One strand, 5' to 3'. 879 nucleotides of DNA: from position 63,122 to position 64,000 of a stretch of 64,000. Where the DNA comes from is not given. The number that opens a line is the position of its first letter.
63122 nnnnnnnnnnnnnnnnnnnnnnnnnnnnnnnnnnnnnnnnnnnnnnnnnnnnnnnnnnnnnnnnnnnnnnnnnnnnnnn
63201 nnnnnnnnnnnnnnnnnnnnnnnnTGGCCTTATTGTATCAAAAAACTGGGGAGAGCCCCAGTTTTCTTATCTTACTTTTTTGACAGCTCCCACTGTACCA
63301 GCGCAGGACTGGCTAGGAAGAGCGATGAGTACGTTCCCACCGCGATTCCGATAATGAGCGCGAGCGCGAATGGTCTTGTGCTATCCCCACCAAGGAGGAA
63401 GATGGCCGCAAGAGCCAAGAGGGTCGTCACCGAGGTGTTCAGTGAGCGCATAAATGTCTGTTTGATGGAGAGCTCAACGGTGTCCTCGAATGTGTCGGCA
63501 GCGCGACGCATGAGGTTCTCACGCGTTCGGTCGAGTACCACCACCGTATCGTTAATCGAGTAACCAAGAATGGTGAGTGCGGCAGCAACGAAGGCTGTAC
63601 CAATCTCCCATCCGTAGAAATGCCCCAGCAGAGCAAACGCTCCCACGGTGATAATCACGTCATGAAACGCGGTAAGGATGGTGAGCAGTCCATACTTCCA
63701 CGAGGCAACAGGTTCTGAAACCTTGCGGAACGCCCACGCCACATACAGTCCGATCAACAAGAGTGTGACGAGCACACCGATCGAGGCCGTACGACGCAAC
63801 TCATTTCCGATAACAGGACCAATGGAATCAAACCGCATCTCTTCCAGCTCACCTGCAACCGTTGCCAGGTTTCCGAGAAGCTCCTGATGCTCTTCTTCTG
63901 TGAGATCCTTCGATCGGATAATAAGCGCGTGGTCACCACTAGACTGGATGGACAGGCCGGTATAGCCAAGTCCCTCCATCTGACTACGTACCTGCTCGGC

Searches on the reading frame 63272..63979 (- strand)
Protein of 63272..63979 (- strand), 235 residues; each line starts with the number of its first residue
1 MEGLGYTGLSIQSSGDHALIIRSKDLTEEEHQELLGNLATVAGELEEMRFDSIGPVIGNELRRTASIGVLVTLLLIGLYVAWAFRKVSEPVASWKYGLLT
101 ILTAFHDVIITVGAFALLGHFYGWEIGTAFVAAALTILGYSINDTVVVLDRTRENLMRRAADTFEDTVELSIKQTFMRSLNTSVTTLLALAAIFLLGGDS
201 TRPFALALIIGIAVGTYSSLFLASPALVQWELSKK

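Call 82: search_protein_families(library=pfam, proteins=[window:63272-63979:-], max_evalue=0.00001)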
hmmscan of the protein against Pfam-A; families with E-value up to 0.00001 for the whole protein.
window:63272-63979:- (235 aa): 1 family
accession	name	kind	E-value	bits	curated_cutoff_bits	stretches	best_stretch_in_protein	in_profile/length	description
PF02355.23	SecD_SecF_C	-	2.1e-54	184.3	20.5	1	39-231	7-187/189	Protein export membrane protein SecD/SecF, C-terminal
